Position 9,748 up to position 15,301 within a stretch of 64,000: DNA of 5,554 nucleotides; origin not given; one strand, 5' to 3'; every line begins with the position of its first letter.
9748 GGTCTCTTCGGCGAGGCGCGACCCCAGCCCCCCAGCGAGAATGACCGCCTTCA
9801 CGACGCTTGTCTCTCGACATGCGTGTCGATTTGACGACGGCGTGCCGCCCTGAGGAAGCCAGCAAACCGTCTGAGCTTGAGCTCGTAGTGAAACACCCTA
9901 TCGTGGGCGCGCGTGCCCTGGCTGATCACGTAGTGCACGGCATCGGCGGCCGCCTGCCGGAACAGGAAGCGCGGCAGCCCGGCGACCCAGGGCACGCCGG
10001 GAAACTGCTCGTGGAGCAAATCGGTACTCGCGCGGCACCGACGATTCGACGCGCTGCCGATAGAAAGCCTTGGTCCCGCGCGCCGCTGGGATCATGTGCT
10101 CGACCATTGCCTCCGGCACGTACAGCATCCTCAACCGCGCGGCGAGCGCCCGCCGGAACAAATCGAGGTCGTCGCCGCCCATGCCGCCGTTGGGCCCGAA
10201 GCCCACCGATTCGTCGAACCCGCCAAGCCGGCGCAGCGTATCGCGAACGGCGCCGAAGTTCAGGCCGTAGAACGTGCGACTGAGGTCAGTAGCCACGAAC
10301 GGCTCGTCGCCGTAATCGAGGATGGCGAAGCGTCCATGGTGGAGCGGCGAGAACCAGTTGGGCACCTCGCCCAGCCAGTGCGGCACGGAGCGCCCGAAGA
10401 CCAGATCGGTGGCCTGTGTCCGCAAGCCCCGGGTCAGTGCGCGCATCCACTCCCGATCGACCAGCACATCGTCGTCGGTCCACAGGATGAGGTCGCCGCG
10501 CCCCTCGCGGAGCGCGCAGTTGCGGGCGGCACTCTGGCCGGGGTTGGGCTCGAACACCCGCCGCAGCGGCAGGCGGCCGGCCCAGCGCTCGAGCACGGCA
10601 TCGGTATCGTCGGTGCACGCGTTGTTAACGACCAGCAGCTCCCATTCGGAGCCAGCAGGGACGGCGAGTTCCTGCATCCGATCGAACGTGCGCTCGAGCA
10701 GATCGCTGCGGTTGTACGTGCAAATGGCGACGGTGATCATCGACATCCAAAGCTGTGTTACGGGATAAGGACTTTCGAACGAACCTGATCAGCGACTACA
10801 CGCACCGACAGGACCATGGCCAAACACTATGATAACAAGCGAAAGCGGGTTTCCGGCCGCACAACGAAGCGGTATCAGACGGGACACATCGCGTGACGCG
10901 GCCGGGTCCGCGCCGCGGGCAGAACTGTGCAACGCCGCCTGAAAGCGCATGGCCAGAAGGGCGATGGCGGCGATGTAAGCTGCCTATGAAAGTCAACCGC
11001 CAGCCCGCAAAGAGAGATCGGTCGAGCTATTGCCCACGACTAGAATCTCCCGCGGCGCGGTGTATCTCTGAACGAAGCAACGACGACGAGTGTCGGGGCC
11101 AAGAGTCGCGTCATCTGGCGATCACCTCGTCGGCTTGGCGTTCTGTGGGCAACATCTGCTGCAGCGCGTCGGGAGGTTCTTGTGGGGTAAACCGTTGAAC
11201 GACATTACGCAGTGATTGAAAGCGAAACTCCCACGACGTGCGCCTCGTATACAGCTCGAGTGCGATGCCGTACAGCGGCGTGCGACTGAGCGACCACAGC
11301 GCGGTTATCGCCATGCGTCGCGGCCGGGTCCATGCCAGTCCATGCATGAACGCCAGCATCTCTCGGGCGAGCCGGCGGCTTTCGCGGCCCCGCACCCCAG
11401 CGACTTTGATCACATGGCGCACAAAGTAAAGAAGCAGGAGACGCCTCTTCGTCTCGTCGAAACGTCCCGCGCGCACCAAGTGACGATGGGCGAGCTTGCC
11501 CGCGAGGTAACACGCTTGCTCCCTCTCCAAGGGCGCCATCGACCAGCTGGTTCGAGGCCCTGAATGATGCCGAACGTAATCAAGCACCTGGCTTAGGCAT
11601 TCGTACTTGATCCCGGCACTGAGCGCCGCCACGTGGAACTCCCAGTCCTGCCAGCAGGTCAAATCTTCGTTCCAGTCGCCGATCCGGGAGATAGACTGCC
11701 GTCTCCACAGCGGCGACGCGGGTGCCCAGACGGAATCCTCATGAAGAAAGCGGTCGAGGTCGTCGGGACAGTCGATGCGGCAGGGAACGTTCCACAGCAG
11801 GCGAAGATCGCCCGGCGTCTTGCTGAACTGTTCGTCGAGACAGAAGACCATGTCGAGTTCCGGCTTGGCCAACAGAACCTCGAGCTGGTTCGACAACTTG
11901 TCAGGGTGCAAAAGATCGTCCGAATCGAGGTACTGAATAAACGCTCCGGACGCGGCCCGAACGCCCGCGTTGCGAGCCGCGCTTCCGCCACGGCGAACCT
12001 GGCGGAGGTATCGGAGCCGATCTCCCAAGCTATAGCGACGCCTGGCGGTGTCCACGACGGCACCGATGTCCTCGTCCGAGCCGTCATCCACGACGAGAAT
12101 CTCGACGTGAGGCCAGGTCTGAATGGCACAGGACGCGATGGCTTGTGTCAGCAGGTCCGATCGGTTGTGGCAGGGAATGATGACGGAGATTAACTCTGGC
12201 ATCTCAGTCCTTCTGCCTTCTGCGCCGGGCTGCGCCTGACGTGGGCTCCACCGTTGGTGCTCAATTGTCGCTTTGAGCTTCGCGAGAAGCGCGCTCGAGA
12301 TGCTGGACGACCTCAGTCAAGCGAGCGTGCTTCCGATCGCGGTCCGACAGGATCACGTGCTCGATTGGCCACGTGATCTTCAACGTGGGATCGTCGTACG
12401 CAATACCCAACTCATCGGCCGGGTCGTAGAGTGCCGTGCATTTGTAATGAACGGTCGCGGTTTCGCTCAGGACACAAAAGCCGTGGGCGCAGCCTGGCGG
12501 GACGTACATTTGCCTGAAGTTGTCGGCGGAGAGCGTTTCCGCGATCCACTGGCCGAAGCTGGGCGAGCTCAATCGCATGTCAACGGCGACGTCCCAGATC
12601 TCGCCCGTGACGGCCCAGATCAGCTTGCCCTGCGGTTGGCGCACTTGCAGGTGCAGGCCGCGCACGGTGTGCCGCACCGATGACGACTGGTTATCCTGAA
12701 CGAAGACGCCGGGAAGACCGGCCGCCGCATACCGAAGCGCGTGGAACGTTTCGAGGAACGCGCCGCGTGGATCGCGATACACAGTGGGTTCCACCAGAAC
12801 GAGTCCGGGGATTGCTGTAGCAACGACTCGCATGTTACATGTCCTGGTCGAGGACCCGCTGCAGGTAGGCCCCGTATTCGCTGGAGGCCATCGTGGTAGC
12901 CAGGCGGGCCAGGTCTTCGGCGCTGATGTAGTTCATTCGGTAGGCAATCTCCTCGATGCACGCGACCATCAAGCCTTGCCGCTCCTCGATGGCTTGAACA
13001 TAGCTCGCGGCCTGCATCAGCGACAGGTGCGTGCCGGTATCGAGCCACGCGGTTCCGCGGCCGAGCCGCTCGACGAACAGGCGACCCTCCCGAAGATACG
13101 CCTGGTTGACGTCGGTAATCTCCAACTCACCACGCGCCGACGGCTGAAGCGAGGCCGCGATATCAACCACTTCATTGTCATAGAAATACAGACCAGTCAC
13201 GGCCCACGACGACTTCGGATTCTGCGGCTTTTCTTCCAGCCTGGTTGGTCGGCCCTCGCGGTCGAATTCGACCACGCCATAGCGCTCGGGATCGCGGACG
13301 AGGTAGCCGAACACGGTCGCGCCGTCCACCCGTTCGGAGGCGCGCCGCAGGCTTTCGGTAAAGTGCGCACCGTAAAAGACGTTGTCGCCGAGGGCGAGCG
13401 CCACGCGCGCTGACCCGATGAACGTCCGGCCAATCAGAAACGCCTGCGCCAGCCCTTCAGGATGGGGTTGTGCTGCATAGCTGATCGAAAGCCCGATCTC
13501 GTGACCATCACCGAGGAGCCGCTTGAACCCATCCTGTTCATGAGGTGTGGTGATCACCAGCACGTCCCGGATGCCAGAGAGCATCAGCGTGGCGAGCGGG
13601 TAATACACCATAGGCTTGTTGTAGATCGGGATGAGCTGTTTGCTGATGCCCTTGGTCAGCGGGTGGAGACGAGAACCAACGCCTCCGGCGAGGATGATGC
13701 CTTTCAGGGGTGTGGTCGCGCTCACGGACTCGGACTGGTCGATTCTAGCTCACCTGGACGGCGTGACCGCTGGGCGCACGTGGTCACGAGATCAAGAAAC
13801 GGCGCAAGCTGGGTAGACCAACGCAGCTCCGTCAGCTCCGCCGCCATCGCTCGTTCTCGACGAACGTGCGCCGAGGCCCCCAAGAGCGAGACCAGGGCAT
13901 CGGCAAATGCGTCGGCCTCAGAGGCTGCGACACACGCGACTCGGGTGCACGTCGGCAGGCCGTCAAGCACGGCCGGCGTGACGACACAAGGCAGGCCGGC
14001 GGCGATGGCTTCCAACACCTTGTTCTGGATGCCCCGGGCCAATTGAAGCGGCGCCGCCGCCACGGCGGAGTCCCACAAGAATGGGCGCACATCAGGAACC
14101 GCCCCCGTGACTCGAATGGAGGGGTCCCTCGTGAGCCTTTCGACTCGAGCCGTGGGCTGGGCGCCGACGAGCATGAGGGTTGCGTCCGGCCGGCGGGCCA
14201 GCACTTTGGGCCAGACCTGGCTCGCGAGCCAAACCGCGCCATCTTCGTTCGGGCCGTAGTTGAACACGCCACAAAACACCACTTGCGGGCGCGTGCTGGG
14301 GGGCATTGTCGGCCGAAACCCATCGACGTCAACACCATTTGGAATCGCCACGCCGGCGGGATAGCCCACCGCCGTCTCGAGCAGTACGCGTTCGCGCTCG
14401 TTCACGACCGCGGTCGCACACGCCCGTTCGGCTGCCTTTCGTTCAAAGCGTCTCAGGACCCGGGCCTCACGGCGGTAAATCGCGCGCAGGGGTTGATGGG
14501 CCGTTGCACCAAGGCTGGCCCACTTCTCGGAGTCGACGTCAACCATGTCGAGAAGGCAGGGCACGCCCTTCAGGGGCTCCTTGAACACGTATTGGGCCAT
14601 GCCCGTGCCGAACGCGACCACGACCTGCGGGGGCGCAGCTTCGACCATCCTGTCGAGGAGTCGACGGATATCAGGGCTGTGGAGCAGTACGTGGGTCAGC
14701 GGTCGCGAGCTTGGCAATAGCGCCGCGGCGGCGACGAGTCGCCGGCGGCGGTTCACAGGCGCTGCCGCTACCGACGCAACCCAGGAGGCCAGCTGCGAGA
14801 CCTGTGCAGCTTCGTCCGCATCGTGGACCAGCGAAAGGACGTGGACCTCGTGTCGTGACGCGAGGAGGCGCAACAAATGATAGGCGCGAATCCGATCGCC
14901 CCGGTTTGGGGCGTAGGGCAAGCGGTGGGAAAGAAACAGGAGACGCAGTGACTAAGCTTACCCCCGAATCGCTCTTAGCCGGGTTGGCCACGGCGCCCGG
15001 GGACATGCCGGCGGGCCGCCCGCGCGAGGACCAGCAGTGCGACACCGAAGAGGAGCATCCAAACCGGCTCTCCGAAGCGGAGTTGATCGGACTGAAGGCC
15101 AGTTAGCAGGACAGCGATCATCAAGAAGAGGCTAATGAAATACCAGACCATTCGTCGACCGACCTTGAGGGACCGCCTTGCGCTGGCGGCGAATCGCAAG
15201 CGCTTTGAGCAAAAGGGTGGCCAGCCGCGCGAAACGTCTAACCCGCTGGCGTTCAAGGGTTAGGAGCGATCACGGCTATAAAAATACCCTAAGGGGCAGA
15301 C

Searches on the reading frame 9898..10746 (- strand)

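Call 9: search_protein_families(library=pfam, proteins=[window:9898-10746:-], max_evalue=0.01)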
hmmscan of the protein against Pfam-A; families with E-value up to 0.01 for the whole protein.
window:9898-10746:- (282 aa): 5 families
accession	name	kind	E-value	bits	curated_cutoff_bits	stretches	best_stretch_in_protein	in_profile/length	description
PF00535.33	Glycos_transf_2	-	2.3e-20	73.7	23.3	1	5-135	1-130/168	Glycosyl transferase family 2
PF13641.12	Glyco_tranf_2_3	-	3.1e-15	57.3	27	1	4-232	3-224/230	Glycosyltransferase like family 2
PF13632.12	Glyco_trans_2_3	-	2.4e-07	31.2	27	1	87-232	2-136/198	Glycosyl transferase family group 2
PF10111.15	Glyco_tranf_2_2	-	0.00049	20.1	27.3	0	168-208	172-206/276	Glycosyltransferase like family 2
PF13506.12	Glyco_transf_21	-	0.00088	19.2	21.7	1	78-118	25-65/174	Glycosyl transferase family 21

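Call 56: search_protein_families(library=ncbifam, proteins=[window:9898-10746:-], max_evalue=0.01)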
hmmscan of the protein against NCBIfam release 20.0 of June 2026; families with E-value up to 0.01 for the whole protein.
window:9898-10746:- (282 aa): 15 families
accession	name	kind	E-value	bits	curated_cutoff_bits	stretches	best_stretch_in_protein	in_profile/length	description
NF038302.1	EPS_HpsE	equivalog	1.2e-24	86.8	300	1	4-228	3-233/307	hormogonium polysaccharide biosynthesis glycosyltransferase HpsE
TIGR03965.1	mycofact_glyco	equivalog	1.9e-21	76.5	280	1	4-218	76-281/467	mycofactocin biosynthesis glycosyltransferase MftF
NF041875.1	EPS_EpsD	equivalog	7.1e-21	74.9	370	1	5-219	2-208/325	exopolysaccharide biosynthesis glycosyltransferase EpsD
NF041394.1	GtaseAglG_Halo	equivalog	2.7e-14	53.1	440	1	4-229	3-227/304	glucosyl-dolichyl phosphate glucuronosyltransferase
TIGR03937.1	PgaC_IcaA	equivalog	1.3e-09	37.5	422.3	1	2-109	45-151/407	poly-beta-1,6-N-acetyl-D-glucosamine synthase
NF007482.0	PRK10073.1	equivalog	6.9e-09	35.1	423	1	3-101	7-103/334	glycosyltransferase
NF038299.1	EPS_HpsN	equivalog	2.4e-08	33.3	425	1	3-111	2-109/317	hormogonium polysaccharide biosynthesis glycosyltransferase HpsN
NF047683.1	TeichurnBiosyTuaG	equivalog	1.2e-07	31.6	400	1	3-95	7-98/252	teichuronic acid biosynthesis protein TuaG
TIGR04283.1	glyco_like_mftF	equivalog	9.4e-05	22.1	182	1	4-133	1-125/221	TIGR04283 family arsenosugar biosynthesis glycosyltransferase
TIGR04009.1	wcaE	equivalog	0.00011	21.5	369.2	1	2-95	4-95/248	colanic acid biosynthesis glycosyltransferase WcaE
NF050050.1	ProtGlycPglI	equivalog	0.00028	20.4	500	1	1-96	1-97/306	GalNAc(5)-diNAcBac-PP-undecaprenol beta-1,3-glucosyltransferase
TIGR04242.1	nodulat_NodC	equivalog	0.00064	18.8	550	0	66-119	114-167/395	chitooligosaccharide synthase NodC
TIGR03111.1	glyc2_xrt_Gpos1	hypoth_equivalog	0.0018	17.1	363.95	1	3-104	50-152/439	TIGR03111 family XrtG-associated glycosyltransferase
NF047588.1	GlcsyltransPgfSStrep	equivalog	0.0034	16.7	500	1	4-95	3-97/308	glycosyltransferase PgfS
NF007986.1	PRK10714.1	equivalog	0.0063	15.6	529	1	4-96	8-103/316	undecaprenyl-phosphate 4-deoxy-4-formamido-L-arabinose transferase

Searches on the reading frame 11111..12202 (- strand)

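Call 9: search_protein_families(library=pfam, proteins=[window:11111-12202:-], max_evalue=0.01)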
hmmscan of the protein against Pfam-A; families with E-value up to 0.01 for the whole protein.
window:11111-12202:- (363 aa): 3 families
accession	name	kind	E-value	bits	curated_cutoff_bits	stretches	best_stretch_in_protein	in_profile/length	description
PF00535.33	Glycos_transf_2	-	1e-27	97.6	23.3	1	6-121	1-114/168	Glycosyl transferase family 2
PF13641.12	Glyco_tranf_2_3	-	7.7e-15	56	27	1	2-215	1-214/230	Glycosyltransferase like family 2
PF10111.15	Glyco_tranf_2_2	-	2.5e-10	40.8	27.3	1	6-209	1-215/276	Glycosyltransferase like family 2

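Call 56: search_protein_families(library=ncbifam, proteins=[window:11111-12202:-], max_evalue=0.01)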
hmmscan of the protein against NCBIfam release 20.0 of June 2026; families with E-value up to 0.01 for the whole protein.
window:11111-12202:- (363 aa): 23 families
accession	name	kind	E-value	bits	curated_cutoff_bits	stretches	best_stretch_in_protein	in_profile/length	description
NF007482.0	PRK10073.1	equivalog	2.5e-20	72.7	423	1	4-125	7-124/334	glycosyltransferase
NF047683.1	TeichurnBiosyTuaG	equivalog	7.6e-18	65.1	400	1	3-120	6-120/252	teichuronic acid biosynthesis protein TuaG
NF041875.1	EPS_EpsD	equivalog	9.7e-18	64.6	370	1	5-112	1-106/325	exopolysaccharide biosynthesis glycosyltransferase EpsD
TIGR03965.1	mycofact_glyco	equivalog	4.3e-15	55.5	280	1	5-107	76-176/467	mycofactocin biosynthesis glycosyltransferase MftF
TIGR03937.1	PgaC_IcaA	equivalog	5.9e-15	55.1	422.3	1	3-118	45-158/407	poly-beta-1,6-N-acetyl-D-glucosamine synthase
NF050050.1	ProtGlycPglI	equivalog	3.5e-14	52.9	500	1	4-107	3-105/306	GalNAc(5)-diNAcBac-PP-undecaprenol beta-1,3-glucosyltransferase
NF038299.1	EPS_HpsN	equivalog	6e-11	41.9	425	1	4-119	2-115/317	hormogonium polysaccharide biosynthesis glycosyltransferase HpsN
NF038302.1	EPS_HpsE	equivalog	1.2e-10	40.9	300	1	6-106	4-107/307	hormogonium polysaccharide biosynthesis glycosyltransferase HpsE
TIGR04017.1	WcaA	equivalog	1.7e-09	37.7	495.75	1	4-107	6-107/279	colanic acid biosynthesis glycosyltransferase WcaA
NF007453.0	PRK10018.1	equivalog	2.8e-09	37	382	1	4-107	7-108/280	colanic acid biosynthesis glycosyltransferase WcaA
TIGR03111.1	glyc2_xrt_Gpos1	hypoth_equivalog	3.7e-09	35.9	363.95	1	5-116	51-162/439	TIGR03111 family XrtG-associated glycosyltransferase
TIGR04283.1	glyco_like_mftF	equivalog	5.1e-09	36.1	182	1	5-130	1-115/221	TIGR04283 family arsenosugar biosynthesis glycosyltransferase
NF053739.1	GlytfEpsEBac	equivalog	1.5e-08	34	450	1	5-121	3-118/265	glycosyltransferase EpsE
TIGR04242.1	nodulat_NodC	equivalog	2.8e-08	33.1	550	1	5-105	50-151/395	chitooligosaccharide synthase NodC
TIGR04440.1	glyco_TIGR04440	domain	3.6e-07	30.1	70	1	6-129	3-125/215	TIGR00180 family glycosyltransferase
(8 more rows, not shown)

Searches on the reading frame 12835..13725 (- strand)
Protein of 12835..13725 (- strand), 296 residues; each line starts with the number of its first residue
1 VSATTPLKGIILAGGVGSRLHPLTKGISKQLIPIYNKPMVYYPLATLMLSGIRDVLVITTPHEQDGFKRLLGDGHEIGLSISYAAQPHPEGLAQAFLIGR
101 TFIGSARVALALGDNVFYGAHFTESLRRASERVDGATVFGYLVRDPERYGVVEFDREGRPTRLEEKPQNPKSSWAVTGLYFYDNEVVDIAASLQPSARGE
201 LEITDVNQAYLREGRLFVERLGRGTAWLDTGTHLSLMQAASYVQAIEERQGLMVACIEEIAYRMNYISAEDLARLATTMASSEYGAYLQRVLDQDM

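Call 9: search_protein_families(library=pfam, proteins=[window:12835-13725:-], max_evalue=0.01)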
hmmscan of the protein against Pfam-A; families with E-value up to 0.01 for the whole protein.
window:12835-13725:- (296 aa): 2 families
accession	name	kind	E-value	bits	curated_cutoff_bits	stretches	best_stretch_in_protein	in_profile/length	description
PF00483.29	NTP_transferase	-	7.9e-71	238.9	21.2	1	8-243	1-242/245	Nucleotidyl transferase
PF12804.13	NTP_transf_3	-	2.6e-10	41.2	27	1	9-138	1-119/160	MobA-like NTP transferase domain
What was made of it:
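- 12261..13725 (-): RmlA (12835-13725) and RmlC (12261-12833): dTDP-6-deoxyhexose supply. Pfam (call 9).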

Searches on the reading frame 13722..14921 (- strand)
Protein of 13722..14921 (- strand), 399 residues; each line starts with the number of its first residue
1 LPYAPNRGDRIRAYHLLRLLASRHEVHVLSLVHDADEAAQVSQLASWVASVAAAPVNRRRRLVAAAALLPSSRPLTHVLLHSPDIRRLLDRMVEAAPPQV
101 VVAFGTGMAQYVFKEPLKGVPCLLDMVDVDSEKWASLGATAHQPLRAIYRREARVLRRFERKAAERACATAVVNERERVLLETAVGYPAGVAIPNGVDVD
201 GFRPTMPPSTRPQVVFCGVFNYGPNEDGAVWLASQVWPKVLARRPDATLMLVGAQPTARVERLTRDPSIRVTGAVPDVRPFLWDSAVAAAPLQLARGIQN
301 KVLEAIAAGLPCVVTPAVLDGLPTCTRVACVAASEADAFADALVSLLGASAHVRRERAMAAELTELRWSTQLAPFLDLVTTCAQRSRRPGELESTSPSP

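Call 9: search_protein_families(library=pfam, proteins=[window:13722-14921:-], max_evalue=0.01)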
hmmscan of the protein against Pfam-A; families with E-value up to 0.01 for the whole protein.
window:13722-14921:- (399 aa): 4 families
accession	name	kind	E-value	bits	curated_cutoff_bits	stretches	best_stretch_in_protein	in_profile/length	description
PF13692.12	Glyco_trans_1_4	-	7.4e-24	85.1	27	1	211-347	1-140/142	Glycosyl transferases group 1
PF13439.12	Glyco_transf_4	-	4.7e-06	27.2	28.5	1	13-200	8-169/170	Glycosyltransferase Family 4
PF00534.26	Glycos_transf_1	-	0.00086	19.3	26.4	1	209-316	13-123/172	Glycosyl transferases group 1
PF13524.12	Glyco_trans_1_2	-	0.0034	17.8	25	1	241-361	9-125/144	Glycosyl transferase-like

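Call 56: search_protein_families(library=ncbifam, proteins=[window:13722-14921:-], max_evalue=0.01)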
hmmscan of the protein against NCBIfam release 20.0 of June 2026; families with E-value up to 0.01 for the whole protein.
window:13722-14921:- (399 aa): 3 families
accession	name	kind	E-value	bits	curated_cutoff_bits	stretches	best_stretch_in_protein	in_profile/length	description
TIGR03087.1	stp1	hypoth_equivalog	7.4e-100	334.9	316.65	1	1-381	8-396/397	TIGR03087 family PEP-CTERM/XrtA system glycosyltransferase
TIGR04047.1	MSMEG_0565_glyc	hypoth_equivalog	7.8e-07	28.5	259.85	1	258-370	247-362/373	MSMEG_0565 family glycosyltransferase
TIGR03088.1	stp2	hypoth_equivalog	1.3e-05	24.4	409.05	1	266-371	254-360/374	TIGR03088 family PEP-CTERM/XrtA system glycosyltransferase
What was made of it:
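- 13722..14921 (-): GT4 glycosyltransferase of the TIGR03087 (stp1) PEP-CTERM/XrtA-system family. 334.9 bits against a cut-off of 316.65 (call 56).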

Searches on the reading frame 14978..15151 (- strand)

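Call 56: search_protein_families(library=ncbifam, proteins=[window:14978-15151:-], max_evalue=0.01)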
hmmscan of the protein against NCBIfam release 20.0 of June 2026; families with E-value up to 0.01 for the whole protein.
window:14978-15151:- (58 aa): 0 families

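Call 78: search_protein_families(library=pfam, proteins=[window:14978-15151:-], max_evalue=10)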
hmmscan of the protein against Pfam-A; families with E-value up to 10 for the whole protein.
window:14978-15151:- (58 aa): 3 families
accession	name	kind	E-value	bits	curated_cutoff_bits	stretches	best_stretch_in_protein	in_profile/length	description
PF25592.1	DUF7937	-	0.0046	16.3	31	1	1-50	286-336/402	Domain of unknown function (DUF7937)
PF02656.20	DUF202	-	0.05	14.5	23.4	1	8-50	19-63/68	Domain of unknown function (DUF202)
PF14333.11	DUF4389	-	0.15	12.4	25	1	1-25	23-47/76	Domain of unknown function (DUF4389)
